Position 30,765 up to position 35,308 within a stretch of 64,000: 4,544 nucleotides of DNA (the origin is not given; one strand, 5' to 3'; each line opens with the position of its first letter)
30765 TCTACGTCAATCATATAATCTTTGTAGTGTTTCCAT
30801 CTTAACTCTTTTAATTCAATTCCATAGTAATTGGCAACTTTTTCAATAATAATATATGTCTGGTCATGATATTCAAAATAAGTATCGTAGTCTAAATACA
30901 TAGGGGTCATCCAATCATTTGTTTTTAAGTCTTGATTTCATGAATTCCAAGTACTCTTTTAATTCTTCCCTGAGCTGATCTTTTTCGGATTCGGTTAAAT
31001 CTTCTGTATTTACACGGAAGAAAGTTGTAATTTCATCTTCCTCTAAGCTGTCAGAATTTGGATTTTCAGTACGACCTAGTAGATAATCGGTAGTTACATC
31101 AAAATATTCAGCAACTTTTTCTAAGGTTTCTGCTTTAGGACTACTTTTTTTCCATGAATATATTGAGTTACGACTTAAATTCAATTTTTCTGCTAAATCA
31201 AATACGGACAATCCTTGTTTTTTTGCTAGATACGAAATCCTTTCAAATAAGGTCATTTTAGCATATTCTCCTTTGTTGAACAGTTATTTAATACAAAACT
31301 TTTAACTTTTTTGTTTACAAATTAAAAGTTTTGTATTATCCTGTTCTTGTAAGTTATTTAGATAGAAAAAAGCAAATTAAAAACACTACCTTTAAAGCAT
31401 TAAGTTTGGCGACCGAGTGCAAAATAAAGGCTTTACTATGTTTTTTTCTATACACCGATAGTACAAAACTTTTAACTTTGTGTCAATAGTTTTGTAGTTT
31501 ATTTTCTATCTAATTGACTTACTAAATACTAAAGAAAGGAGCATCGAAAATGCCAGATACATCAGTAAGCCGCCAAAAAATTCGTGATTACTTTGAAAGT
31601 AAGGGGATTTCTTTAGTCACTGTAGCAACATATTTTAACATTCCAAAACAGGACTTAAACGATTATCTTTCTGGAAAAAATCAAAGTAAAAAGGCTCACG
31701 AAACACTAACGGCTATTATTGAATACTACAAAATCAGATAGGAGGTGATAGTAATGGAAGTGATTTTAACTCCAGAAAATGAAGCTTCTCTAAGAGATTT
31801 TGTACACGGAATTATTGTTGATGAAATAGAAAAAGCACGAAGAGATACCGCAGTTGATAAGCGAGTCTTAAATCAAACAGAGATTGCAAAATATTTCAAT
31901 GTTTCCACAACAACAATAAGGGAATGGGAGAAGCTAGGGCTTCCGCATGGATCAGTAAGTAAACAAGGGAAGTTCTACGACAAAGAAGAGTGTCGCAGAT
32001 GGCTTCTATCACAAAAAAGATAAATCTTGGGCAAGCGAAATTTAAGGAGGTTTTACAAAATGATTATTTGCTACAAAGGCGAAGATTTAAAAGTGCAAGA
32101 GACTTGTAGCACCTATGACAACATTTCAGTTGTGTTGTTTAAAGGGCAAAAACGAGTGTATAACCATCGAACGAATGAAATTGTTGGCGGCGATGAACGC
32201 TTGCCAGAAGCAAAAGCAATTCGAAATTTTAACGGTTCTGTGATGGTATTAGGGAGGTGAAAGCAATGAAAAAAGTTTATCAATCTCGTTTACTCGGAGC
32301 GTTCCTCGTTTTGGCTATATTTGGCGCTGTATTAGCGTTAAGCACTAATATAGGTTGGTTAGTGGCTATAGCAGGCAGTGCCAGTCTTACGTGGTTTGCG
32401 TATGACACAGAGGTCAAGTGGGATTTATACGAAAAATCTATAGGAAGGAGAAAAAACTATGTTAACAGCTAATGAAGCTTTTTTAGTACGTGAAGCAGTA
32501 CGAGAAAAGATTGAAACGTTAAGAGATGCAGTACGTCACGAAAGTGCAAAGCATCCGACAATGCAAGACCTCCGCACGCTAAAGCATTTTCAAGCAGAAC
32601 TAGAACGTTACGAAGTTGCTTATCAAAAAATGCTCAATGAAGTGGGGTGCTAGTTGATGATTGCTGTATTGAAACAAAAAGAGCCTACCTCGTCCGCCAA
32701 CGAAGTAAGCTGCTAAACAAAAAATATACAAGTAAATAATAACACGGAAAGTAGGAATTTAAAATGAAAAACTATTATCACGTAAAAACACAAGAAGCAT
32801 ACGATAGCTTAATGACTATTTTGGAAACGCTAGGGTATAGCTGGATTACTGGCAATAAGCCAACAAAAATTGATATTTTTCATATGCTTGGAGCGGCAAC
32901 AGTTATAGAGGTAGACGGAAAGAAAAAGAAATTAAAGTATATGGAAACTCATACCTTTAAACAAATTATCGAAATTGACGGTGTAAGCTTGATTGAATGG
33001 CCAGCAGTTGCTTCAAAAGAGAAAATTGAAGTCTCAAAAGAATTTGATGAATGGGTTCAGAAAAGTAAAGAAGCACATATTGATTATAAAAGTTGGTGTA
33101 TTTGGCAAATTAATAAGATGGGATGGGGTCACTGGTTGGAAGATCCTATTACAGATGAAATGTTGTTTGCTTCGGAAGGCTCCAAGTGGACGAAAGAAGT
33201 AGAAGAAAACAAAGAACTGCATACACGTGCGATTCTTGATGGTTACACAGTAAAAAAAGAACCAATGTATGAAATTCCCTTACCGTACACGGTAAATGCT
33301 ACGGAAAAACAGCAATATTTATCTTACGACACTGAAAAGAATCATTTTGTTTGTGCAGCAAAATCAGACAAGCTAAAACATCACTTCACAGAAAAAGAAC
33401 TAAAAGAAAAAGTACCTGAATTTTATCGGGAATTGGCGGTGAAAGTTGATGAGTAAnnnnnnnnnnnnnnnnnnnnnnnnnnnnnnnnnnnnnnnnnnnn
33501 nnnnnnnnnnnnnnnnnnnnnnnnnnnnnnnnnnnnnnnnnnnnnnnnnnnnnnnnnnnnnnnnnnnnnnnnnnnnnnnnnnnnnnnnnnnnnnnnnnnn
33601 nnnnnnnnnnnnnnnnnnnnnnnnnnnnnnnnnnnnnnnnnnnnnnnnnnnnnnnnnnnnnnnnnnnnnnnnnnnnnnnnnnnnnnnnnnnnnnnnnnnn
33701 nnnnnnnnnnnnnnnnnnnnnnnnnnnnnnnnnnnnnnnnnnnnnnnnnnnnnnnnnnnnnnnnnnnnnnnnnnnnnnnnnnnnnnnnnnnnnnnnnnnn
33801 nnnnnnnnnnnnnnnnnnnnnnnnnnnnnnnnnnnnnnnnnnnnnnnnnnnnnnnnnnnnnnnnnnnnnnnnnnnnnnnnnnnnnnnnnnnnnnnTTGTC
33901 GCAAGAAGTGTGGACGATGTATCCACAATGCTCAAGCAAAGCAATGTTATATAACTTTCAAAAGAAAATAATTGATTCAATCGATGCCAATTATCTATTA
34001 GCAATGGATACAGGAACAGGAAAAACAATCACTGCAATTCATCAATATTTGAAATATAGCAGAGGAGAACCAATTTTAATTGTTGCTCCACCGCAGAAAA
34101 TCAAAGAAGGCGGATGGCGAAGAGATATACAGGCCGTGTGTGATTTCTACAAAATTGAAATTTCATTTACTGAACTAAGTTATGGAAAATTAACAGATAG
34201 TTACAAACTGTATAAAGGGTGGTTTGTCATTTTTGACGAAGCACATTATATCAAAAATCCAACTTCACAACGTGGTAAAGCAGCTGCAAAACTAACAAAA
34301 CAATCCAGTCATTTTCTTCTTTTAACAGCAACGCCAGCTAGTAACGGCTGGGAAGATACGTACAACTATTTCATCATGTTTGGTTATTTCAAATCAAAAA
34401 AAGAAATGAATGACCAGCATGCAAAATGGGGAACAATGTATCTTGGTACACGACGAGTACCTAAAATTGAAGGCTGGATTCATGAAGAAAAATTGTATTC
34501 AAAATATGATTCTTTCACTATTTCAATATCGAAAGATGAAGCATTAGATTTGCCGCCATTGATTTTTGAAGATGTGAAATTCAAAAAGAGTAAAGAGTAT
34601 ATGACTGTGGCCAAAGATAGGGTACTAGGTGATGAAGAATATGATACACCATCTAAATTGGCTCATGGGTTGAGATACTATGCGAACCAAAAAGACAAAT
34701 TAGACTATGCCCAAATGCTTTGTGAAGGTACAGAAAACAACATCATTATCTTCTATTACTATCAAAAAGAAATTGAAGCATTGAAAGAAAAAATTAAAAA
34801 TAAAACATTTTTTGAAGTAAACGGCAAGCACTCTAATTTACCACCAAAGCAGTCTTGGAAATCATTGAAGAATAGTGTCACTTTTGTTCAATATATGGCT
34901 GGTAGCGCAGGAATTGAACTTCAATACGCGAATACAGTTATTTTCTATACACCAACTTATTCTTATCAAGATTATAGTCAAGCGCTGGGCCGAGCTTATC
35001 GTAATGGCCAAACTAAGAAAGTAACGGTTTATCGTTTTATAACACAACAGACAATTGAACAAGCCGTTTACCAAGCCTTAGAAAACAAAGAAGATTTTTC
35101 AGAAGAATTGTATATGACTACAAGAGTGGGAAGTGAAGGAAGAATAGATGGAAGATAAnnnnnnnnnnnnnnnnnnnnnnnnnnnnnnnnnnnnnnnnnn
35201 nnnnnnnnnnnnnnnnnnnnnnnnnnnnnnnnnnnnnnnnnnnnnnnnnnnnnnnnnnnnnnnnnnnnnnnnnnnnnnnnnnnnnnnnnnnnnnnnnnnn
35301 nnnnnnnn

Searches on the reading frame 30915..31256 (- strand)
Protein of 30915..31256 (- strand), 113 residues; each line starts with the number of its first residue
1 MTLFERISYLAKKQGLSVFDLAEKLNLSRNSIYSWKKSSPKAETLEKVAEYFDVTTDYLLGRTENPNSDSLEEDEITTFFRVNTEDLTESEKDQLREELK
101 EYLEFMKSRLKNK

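Call 3: search_protein_families(library=pfam, proteins=[window:30915-31256:-], max_evalue=1)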
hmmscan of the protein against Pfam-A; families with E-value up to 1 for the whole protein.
window:30915-31256:- (113 aa): 31 families (the best 25 are shown)
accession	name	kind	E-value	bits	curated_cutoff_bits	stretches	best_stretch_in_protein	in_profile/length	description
PF01381.28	HTH_3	-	1e-08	35.5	23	1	10-59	4-55/55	Helix-turn-helix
PF12844.13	HTH_19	-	1.5e-07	31.6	30.2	1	10-60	7-59/64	Helix-turn-helix domain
PF13443.12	HTH_26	-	4.7e-07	30.4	22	1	6-56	1-54/63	Cro/C1-type HTH DNA-binding domain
PF13518.12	HTH_28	-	0.0012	19.3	25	1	11-37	8-34/52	Helix-turn-helix domain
PF01527.26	HTH_Tnp_1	-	0.0014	19.2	24.1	1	13-40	21-48/75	Transposase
PF08279.18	HTH_11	-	0.0024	18.2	25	1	10-33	9-33/55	HTH domain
PF13384.12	HTH_23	-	0.0029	17.8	24.6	1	9-37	12-39/50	Homeodomain-like domain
PF13412.12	HTH_24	-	0.0042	17.1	21.9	1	8-31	10-33/48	Winged helix-turn-helix DNA-binding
PF06056.18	Terminase_5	-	0.0056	17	20.3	1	14-38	12-36/58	Putative ATPase subunit of terminase (gpP-like)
PF21716.3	dnstrm_HI1420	-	0.0056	17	27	1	3-55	33-85/90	Probable addiction module antidote protein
PF12728.13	HTH_17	-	0.0066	17.1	27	1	16-35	2-21/51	Helix-turn-helix domain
PF04760.21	IF2_N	-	0.0082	16.3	25.3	0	15-28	3-16/53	Translation initiation factor IF-2, N-terminal region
PF13551.12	HTH_29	-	0.012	16.1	28.1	1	13-38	9-35/64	Winged helix-turn helix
PF08955.15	BofC_C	-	0.013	16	21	1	72-97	30-55/74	BofC C-terminal domain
PF07022.19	Phage_CI_repr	-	0.016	15.9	22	1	6-64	2-62/65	Bacteriophage CI repressor helix-turn-helix domain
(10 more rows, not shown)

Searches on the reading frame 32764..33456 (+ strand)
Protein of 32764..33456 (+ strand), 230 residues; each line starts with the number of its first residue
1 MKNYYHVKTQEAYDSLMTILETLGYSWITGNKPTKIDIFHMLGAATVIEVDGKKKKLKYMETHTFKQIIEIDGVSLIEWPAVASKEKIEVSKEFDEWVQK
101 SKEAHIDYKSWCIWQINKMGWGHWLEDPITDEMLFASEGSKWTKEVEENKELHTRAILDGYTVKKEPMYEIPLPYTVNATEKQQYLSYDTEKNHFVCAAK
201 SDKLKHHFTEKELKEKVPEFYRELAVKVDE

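Call 83: search_protein_families(library=pfam, proteins=[window:32764-33456:+], max_evalue=0.001)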
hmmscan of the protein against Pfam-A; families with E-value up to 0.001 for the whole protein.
window:32764-33456:+ (230 aa): 1 family
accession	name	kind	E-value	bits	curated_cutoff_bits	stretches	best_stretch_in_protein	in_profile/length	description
PF07852.16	DUF1642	-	1.6e-21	77.7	27.8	1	86-228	2-137/138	Protein of unknown function (DUF1642)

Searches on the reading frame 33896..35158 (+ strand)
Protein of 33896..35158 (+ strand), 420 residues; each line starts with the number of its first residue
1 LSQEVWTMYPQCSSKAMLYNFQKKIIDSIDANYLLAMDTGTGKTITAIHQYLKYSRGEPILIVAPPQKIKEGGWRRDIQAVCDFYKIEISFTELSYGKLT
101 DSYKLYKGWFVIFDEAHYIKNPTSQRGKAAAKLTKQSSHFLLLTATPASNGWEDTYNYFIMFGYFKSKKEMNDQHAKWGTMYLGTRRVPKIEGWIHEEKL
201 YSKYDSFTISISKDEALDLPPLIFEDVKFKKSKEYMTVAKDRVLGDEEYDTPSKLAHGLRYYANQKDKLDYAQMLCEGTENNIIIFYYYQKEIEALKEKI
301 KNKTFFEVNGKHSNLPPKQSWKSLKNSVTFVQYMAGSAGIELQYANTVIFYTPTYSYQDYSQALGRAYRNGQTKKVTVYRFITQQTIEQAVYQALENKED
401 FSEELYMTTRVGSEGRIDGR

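Call 83: search_protein_families(library=pfam, proteins=[window:33896-35158:+], max_evalue=0.001)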
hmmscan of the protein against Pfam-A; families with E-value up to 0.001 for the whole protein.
window:33896-35158:+ (420 aa): 4 families
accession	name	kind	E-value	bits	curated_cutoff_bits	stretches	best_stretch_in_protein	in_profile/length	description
PF00176.29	SNF2-rel_dom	-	1.2e-12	48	24.9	1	101-174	119-192/290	SNF2-related domain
PF00271.37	Helicase_C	-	1.5e-11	44.9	23.5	1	274-371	9-110/110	Helicase conserved C-terminal domain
PF04851.21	ResIII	-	1.2e-09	38.8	22.5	1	25-85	11-80/164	Type III restriction enzyme, res subunit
PF00270.35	DEAD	-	4.3e-08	33.5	26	0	20-65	2-53/167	DEAD/DEAH box helicase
